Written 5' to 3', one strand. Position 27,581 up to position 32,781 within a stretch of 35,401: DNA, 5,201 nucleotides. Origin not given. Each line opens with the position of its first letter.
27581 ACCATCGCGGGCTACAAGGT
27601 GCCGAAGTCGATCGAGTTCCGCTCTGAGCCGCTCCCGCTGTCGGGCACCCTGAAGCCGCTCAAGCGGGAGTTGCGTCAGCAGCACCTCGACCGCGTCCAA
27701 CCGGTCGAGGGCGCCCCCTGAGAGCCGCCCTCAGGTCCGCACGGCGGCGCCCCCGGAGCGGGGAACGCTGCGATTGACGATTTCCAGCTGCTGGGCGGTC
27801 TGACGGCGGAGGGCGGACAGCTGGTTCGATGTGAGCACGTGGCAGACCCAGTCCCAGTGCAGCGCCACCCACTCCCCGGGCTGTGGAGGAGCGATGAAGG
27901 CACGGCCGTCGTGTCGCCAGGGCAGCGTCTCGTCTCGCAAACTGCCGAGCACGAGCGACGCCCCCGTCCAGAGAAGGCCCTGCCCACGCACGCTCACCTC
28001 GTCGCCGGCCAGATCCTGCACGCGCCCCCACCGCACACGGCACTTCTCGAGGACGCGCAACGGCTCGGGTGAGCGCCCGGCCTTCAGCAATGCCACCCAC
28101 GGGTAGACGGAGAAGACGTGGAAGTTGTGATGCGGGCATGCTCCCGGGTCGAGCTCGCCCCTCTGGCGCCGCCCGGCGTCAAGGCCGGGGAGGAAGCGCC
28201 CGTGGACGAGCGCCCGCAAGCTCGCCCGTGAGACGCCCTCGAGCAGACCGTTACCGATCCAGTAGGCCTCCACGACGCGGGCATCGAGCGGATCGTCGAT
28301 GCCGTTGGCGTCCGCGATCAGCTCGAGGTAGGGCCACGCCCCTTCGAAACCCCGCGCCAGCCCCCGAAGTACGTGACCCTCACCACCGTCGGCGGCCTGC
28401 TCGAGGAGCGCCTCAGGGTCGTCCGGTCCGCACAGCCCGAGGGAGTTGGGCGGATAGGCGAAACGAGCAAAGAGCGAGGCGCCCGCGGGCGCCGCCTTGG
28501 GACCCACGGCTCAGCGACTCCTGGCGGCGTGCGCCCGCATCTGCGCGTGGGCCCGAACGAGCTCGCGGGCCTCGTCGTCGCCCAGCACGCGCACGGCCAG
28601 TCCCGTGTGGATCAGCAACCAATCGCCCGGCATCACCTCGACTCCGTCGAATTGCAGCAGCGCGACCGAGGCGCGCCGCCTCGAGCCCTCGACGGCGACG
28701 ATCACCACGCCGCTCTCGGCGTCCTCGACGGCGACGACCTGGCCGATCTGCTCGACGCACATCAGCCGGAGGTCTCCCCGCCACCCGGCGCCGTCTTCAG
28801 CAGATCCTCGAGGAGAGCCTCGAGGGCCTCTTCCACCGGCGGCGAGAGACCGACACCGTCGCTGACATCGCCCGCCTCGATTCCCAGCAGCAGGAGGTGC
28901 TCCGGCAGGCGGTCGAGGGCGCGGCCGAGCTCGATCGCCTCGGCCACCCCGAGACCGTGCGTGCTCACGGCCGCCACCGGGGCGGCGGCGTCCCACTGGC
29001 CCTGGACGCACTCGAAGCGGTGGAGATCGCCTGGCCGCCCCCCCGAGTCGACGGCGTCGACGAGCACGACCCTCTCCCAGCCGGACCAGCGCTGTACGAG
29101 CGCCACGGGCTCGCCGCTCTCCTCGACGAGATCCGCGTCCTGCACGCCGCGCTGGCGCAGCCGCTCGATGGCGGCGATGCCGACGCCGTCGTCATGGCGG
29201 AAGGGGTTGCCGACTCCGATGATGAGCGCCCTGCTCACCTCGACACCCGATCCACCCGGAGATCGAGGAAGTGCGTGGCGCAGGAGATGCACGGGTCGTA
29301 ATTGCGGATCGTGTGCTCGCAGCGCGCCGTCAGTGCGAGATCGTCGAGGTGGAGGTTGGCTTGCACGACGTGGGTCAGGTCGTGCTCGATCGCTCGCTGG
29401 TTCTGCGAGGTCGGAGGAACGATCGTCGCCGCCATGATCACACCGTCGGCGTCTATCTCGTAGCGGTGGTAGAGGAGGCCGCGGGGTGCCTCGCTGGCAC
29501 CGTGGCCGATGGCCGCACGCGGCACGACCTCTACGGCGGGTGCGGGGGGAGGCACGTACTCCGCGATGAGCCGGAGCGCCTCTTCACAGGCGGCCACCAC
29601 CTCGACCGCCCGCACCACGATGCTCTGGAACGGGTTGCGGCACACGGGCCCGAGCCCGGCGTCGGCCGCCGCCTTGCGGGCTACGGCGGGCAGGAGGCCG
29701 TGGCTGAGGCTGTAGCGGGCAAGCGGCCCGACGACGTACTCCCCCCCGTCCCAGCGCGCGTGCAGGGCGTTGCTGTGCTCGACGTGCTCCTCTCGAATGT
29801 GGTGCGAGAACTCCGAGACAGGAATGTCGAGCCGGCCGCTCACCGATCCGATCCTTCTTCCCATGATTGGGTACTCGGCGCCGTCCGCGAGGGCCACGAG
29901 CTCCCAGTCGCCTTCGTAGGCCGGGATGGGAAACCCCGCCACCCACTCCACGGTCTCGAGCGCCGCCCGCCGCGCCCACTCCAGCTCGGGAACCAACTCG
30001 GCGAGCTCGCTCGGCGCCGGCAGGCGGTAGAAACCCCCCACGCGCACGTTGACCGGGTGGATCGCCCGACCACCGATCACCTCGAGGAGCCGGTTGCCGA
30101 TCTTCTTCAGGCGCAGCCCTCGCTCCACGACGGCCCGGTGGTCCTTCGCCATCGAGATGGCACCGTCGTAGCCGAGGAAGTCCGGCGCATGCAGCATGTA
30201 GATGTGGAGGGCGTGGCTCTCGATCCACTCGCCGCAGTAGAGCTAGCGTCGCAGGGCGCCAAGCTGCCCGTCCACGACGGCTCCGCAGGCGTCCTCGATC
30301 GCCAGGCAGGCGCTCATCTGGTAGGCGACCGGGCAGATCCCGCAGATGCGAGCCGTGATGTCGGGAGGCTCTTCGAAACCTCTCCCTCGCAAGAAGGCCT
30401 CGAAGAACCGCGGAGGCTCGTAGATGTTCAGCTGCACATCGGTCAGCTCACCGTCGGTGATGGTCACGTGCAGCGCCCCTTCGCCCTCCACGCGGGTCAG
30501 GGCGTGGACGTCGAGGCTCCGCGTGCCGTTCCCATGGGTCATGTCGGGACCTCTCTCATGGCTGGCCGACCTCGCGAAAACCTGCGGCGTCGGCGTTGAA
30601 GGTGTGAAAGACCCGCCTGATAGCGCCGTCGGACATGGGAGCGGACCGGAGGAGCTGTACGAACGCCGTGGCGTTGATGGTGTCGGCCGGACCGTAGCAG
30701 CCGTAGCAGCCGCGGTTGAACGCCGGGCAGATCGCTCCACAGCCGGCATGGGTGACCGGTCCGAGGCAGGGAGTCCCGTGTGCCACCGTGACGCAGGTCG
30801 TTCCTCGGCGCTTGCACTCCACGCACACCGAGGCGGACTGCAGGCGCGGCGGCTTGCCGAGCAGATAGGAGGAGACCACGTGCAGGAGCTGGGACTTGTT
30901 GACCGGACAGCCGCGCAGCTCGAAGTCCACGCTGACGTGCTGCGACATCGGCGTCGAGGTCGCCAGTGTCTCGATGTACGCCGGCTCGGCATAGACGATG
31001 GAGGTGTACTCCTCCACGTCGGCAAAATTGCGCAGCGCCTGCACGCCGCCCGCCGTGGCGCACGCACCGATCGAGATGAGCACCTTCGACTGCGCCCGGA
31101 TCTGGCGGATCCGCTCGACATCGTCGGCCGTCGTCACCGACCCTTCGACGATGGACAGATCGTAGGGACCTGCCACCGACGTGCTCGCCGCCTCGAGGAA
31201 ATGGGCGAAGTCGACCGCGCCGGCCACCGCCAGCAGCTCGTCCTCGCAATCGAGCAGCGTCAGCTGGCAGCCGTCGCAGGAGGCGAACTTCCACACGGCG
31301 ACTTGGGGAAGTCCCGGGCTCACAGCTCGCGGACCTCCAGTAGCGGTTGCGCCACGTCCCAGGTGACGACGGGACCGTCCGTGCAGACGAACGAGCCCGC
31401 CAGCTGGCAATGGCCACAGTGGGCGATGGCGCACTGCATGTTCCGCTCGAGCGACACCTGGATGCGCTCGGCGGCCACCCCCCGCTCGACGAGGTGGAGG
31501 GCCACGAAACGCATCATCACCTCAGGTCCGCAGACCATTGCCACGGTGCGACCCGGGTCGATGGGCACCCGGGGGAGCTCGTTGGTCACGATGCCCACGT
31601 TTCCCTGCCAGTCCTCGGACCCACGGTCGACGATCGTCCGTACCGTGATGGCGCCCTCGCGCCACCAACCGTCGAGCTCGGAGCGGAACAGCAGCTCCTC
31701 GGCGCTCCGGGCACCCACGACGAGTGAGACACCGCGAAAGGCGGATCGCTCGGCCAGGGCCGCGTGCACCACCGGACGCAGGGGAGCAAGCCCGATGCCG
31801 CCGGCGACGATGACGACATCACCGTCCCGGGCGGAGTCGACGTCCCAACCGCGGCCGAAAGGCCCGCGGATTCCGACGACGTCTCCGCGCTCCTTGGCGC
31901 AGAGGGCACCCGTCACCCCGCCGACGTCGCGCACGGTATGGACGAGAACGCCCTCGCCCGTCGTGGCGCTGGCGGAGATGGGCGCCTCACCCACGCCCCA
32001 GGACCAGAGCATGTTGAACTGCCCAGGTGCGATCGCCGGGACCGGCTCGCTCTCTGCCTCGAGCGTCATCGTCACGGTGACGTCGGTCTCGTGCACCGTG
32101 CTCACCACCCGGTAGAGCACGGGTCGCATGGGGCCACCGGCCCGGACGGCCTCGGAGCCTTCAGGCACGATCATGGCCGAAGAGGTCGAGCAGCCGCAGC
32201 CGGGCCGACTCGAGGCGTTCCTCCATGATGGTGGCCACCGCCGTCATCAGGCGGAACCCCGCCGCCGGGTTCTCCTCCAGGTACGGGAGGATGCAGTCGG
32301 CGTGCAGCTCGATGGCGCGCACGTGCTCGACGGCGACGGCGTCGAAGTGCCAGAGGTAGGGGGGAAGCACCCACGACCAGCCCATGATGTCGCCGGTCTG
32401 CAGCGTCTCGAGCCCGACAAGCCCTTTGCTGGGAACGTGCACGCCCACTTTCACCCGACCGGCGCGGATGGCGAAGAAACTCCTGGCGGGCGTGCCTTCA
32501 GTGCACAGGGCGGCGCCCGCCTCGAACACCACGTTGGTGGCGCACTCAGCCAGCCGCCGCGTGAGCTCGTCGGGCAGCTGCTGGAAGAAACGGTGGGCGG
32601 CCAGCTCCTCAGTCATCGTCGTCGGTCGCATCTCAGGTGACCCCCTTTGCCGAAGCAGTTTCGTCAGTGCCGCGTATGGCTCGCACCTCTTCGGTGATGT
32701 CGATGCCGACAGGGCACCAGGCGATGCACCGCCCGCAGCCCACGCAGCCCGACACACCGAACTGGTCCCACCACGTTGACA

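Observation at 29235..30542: In-frame amber codon splits the catalytic [NiFe]-hydrogenase large subunit in an otherwise intact operon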

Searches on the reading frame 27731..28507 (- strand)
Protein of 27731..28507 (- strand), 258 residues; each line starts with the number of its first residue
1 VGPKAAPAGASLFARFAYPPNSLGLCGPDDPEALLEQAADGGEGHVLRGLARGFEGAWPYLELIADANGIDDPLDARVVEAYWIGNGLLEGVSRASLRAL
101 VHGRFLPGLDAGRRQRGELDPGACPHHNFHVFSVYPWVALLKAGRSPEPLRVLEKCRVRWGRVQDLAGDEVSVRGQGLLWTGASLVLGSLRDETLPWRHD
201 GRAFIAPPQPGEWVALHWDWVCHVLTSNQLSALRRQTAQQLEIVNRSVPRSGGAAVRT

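Call 6: search_protein_families(library=pfam, proteins=[window:27731-28507:-])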
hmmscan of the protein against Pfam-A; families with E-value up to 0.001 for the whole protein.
window:27731-28507:- (258 aa): 1 family
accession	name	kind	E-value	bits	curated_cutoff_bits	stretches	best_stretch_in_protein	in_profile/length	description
PF19927.4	DUF6390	-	4e-86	288.9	25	1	7-248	3-241/244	Family of unknown function (DUF6390)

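Call 36: search_protein_families(library=ncbifam, proteins=[window:27731-28507:-])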
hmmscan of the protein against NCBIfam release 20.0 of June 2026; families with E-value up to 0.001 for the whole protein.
window:27731-28507:- (258 aa): 0 families

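Call 44: find_encoding_contigs(protein=window:27731-28507:-, flank=4000, max_places=10)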
Protein window:27731-28507:- (258 aa): 2 contigs read that carry it; 2 places shown.
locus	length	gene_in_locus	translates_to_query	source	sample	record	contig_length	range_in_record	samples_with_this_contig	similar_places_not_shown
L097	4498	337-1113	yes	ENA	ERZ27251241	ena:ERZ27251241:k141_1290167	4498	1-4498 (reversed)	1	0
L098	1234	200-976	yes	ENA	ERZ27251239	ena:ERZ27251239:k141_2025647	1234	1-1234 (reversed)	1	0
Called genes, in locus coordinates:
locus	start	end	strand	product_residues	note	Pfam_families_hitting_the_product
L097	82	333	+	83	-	PF01455:HupF_HypC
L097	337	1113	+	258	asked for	PF19927:DUF6390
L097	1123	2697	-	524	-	PF00501:AMP-binding, PF13193:AMP-binding_C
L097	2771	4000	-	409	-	PF11271:PorA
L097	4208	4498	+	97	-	?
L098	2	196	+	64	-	?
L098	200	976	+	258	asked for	PF19927:DUF6390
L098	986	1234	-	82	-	?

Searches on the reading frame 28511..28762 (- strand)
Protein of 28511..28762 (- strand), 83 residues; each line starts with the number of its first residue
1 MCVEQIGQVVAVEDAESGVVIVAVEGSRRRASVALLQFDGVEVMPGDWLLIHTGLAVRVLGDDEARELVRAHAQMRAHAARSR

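Call 36: search_protein_families(library=ncbifam, proteins=[window:28511-28762:-])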
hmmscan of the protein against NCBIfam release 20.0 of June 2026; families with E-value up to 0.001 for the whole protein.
window:28511-28762:- (83 aa): 3 families
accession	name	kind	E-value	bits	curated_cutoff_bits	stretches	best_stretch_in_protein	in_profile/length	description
TIGR00074.1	hypC_hupF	subfamily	3.3e-14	52.5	48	1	1-77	1-71/80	HypC/HybG/HupF family hydrogenase formation chaperone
NF007721.0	PRK10413.1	equivalog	8.9e-11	41.6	115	1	1-76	1-76/87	hydrogenase maturation factor HybG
NF007712.0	PRK10409.1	equivalog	6.3e-06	26.4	136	1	1-75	1-74/90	HypC/HybG/HupF family hydrogenase formation chaperone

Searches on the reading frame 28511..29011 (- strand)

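Call 6: search_protein_families(library=pfam, proteins=[window:28511-29011:-])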
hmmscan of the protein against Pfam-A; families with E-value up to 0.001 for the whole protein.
window:28511-29011:- (166 aa): 1 family
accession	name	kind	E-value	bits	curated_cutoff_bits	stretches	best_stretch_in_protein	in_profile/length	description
PF01455.23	HupF_HypC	-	2.2e-11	44.2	28.5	1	84-153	1-63/65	HupF/HypC family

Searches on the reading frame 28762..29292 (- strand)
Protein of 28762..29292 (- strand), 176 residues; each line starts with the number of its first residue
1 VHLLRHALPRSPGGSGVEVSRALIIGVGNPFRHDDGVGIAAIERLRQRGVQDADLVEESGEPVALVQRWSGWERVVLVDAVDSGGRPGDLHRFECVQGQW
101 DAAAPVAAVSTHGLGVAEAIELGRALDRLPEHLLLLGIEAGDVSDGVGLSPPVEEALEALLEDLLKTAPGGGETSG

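Call 6: search_protein_families(library=pfam, proteins=[window:28762-29292:-])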
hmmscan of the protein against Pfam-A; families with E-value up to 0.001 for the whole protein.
window:28762-29292:- (176 aa): 1 family
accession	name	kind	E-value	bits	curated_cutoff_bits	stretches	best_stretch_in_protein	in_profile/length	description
PF01750.23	HycI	-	1.3e-12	48.1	23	1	43-166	5-129/130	Hydrogenase maturation protease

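Call 36: search_protein_families(library=ncbifam, proteins=[window:28762-29238:-])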
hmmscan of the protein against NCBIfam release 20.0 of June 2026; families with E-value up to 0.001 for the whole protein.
window:28762-29238:- (158 aa): 7 families
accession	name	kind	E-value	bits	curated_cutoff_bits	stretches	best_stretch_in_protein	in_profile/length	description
TIGR00072.1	hydrog_prot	superfamily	1.7e-33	115.7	47.45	1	5-148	1-143/145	hydrogenase maturation protease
TIGR00140.1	hupD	subfamily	1.4e-14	54.3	151.8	1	5-148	2-145/151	HyaD/HybD family hydrogenase maturation endopeptidase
NF007777.0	PRK10466.1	equivalog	5.9e-14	52.1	190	1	3-148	2-147/164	HyaD/HybD family hydrogenase maturation endopeptidase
NF045519.1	NiFeSe_H2_mat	exception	5e-11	42.6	190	1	3-144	2-141/152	NiFeSe hydrogenase maturation protease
TIGR00130.1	frhD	equivalog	1.8e-09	37.9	134.95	1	3-144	4-145/153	coenzyme F420-reducing hydrogenase, FrhD protein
TIGR00142.1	hycI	equivalog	9.8e-07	28.6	119.1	1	5-148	2-140/146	hydrogenase maturation peptidase HycI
NF007616.0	PRK10264.1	equivalog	3.7e-06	26.7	261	1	3-128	5-130/195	hydrogenase 1 maturation protease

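Call 46: find_encoding_contigs(protein=window:28762-29238:-, flank=4000, max_places=10)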
Protein window:28762-29238:- (158 aa): 2 contigs read that carry it; 2 places shown.
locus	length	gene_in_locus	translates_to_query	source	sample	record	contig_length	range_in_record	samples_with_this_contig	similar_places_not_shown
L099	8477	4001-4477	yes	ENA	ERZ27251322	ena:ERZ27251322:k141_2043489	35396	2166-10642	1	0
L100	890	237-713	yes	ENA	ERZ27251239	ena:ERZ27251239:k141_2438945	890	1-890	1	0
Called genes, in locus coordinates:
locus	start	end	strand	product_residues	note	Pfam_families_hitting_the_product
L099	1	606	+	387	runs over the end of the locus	PF13746:Fer4_18 (faint), PF13183:Fer4_8 (faint), PF12838:Fer4_7 (faint), PF13534:Fer4_17 (faint), PF13187:Fer4_9 (faint), PF12797:Fer4_2 (faint), PF13237:Fer4_10 (faint), PF17179:Fer4_22, +1 more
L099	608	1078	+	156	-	PF00027:cNMP_binding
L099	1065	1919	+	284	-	PF00175:NAD_binding_1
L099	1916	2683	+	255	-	PF01058:Oxidored_q6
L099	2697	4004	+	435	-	PF00374:NiFeSe_Hases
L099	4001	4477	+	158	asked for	PF01750:HycI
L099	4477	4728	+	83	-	PF01455:HupF_HypC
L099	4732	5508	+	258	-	PF19927:DUF6390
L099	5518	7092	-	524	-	PF00501:AMP-binding, PF13193:AMP-binding_C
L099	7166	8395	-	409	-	PF11271:PorA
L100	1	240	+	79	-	?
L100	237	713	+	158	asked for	PF01750:HycI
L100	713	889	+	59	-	?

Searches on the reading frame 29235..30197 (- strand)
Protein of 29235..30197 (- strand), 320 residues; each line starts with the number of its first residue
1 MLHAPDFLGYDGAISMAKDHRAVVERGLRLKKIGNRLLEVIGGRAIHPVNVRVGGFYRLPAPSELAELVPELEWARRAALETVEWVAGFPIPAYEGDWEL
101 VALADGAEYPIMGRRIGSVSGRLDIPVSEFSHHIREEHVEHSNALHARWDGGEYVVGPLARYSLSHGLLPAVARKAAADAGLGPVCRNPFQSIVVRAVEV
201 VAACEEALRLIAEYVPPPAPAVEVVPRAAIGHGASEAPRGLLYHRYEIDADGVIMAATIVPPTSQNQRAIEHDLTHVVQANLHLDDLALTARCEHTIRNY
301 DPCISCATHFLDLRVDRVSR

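Call 13: find_encoding_contigs(protein=window:29235-30197:-, flank=10000, max_places=10)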
Protein window:29235-30197:- (320 aa): no gene with exactly this product is on record in the collection.

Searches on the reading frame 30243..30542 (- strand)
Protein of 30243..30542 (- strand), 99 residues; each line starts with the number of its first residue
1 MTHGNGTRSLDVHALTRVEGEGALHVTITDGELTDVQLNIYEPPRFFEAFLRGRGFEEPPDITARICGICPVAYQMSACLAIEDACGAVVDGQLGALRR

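Call 14: find_encoding_contigs(protein=window:30243-30542:-, flank=10000, max_places=10)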
Protein window:30243-30542:- (99 aa): no gene with exactly this product is on record in the collection.

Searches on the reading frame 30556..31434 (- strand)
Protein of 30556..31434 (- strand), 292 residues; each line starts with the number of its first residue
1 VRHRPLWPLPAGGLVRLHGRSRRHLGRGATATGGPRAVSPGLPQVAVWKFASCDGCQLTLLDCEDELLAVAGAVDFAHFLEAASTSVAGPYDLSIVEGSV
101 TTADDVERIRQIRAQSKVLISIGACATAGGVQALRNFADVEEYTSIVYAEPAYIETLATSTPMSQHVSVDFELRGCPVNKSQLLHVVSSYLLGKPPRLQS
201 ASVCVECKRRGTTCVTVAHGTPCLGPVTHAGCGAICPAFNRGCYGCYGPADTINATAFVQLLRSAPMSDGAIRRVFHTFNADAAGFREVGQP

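Call 6: search_protein_families(library=pfam, proteins=[window:30556-31434:-])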
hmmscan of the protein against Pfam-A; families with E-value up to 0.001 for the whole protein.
window:30556-31434:- (292 aa): 1 family
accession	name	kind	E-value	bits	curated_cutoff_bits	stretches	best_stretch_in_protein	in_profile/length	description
PF01058.29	Oxidored_q6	-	1.8e-23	83.1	27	1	53-188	1-126/128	NADH ubiquinone oxidoreductase, 20 Kd subunit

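Call 36: search_protein_families(library=ncbifam, proteins=[window:30556-31323:-])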
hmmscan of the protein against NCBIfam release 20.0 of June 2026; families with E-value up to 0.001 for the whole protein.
window:30556-31323:- (255 aa): 8 families
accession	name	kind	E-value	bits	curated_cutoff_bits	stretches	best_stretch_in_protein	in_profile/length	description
NF040831.1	sulfhyd_ShyD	equivalog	6.5e-48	163.4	460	1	8-243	3-238/240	NAD(P)-dependent hydrogenase/sulfhydrogenase 2 subunit delta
NF040836.1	sulfhyd_HydD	equivalog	1.3e-47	162.2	500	1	8-244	8-246/261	NADPH-dependent hydrogenase/sulfhydrogenase 1 subunit delta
NF045875.1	F420_non_VhuG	exception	3.4e-28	98.7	450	2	7-174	6-184/286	F420-non-reducing hydrogenase subunit VhuG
TIGR03294.1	FrhG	equivalog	5.2e-11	42.7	245.5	1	7-189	3-179/228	coenzyme F420 hydrogenase subunit gamma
NF011390.0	PRK14815.1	equivalog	7e-06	25.4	281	1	23-103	42-123/183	NADH dehydrogenase subunit B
NF011394.0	PRK14819.1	equivalog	0.0001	21.9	312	0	22-93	39-113/264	NADH-quinone oxidoreductase subunit B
TIGR01957.1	nuoB_fam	subfamily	0.00018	21.4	142.7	1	26-104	29-109/145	NADH-quinone oxidoreductase subunit B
NF005012.1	PRK06411.1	subfamily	0.00018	21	116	0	29-96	49-118/166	NADH-quinone oxidoreductase subunit NuoB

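Call 43: find_encoding_contigs(protein=window:30556-31323:-, flank=4000, max_places=10)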
Protein window:30556-31323:- (255 aa): 2 contigs read that carry it; 2 places shown.
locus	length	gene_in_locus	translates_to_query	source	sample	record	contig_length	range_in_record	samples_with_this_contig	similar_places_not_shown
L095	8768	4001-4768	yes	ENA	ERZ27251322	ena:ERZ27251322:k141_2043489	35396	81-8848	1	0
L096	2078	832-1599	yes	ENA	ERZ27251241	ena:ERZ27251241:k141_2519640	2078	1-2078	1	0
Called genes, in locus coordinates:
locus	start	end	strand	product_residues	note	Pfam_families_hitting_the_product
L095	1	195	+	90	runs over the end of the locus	?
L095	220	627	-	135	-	PF01894:YjbQ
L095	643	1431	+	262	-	PF22624:AASDHPPT_N (faint), PF01648:ACPS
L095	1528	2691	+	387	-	PF13746:Fer4_18 (faint), PF13183:Fer4_8 (faint), PF12838:Fer4_7 (faint), PF13534:Fer4_17 (faint), PF13187:Fer4_9 (faint), PF12797:Fer4_2 (faint), PF13237:Fer4_10 (faint), PF17179:Fer4_22, +1 more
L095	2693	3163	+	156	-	PF00027:cNMP_binding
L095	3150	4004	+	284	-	PF00175:NAD_binding_1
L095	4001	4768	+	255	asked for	PF01058:Oxidored_q6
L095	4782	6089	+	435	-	PF00374:NiFeSe_Hases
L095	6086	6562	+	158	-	PF01750:HycI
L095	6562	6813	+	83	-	PF01455:HupF_HypC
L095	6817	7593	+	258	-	PF19927:DUF6390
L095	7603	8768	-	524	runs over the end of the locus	PF00501:AMP-binding, PF13193:AMP-binding_C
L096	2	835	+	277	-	?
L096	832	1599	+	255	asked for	PF01058:Oxidored_q6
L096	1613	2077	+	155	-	?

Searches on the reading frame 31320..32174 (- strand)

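Call 6: search_protein_families(library=pfam, proteins=[window:31320-32174:-])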
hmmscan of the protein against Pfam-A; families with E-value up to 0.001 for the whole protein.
window:31320-32174:- (284 aa): 2 families
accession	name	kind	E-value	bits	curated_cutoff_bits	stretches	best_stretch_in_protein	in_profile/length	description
PF00175.26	NAD_binding_1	-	3.7e-16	60.1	22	1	123-225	2-108/109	Oxidoreductase NAD-binding domain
PF10418.14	DHODB_Fe-S_bind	-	0.00011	22.3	23.9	1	243-271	1-36/41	Iron-sulfur cluster binding domain of dihydroorotate dehydrogenase B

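Call 36: search_protein_families(library=ncbifam, proteins=[window:31320-32174:-])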
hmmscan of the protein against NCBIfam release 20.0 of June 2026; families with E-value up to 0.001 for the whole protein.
window:31320-32174:- (284 aa): 25 families
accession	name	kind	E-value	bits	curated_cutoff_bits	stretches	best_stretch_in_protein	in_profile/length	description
TIGR02911.1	sulfite_red_B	equivalog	4.1e-56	190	288.6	1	18-278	5-259/261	anaerobic sulfite reductase subunit AsrB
NF006220.0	PRK08345.1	subfamily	2.3e-49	168.2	395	1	48-273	43-286/294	cytochrome-c3 hydrogenase subunit gamma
NF000796.0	PRK00054.1-1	equivalog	4.3e-49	167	224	1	18-271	3-231/254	dihydroorotate dehydrogenase electron transfer subunit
NF040830.1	sulfhyd_ShyC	equivalog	3.2e-40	138.1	600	1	41-273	32-280/288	NAD(P)-dependent hydrogenase/sulfhydrogenase 2 subunit gamma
NF040835.1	sulfhyd_HydG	equivalog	9.3e-39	133.4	650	1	48-272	50-281/292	NADPH-dependent hydrogenase/sulfhydrogenase 1 subunit gamma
NF000798.0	PRK00054.1-3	equivalog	1.9e-21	76.8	219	1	46-270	29-237/244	dihydroorotate dehydrogenase electron transfer subunit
NF009414.0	PRK12778.1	equivalog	7.2e-21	74.1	1103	1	49-269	29-242/752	bifunctional dihydroorotate dehydrogenase B NAD binding subunit/NADPH-dependent glutamate synthase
NF004862.0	PRK06222.1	subfamily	2.2e-19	70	220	1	23-269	4-242/281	sulfide/dihydroorotate dehydrogenase-like FAD/NAD-binding protein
NF000799.0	PRK00054.1-4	equivalog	1.8e-17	63.3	314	1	81-271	71-252/258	dihydroorotate dehydrogenase electron transfer subunit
NF000797.0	PRK00054.1-2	equivalog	6.7e-16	58.3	270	1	65-270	62-260/267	dihydroorotate dehydrogenase electron transfer subunit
NF009415.0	PRK12779.1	equivalog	1.4e-14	53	1519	1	21-259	651-894/944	putative bifunctional glutamate synthase subunit beta/2-polyprenylphenol hydroxylase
NF040810.1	BenC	equivalog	1e-13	51.2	430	1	24-236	110-323/333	benzoate 1,2-dioxygenase electron transfer component BenC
NF009805.0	PRK13289.1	equivalog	1.6e-11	43.8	432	1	12-239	148-388/399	NO-inducible flavohemoprotein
TIGR01941.1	nqrF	equivalog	1.2e-10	40.9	295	1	95-238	250-398/405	NADH:ubiquinone reductase (Na(+)-transporting) subunit F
NF045803.1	MethMoxFADbindMmoC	equivalog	1.6e-10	40.3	500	1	95-239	192-336/343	aromatic/alkene monooxygenase hydroxylase FAD-binding subunit MmoC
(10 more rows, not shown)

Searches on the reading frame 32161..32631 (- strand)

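Call 36: search_protein_families(library=ncbifam, proteins=[window:32161-32631:-])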
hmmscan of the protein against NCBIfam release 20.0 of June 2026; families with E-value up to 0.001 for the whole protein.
window:32161-32631:- (156 aa): 2 families
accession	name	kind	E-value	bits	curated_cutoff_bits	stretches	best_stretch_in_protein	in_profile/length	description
NF041163.2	encap_f2b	equivalog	1.3e-05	24.6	400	1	5-123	68-188/450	family 2B encapsulin nanocompartment shell protein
NF058543.1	ActPatMycb56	equivalog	0.00039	19.4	460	1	15-86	3-73/317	acetyltransferase Pat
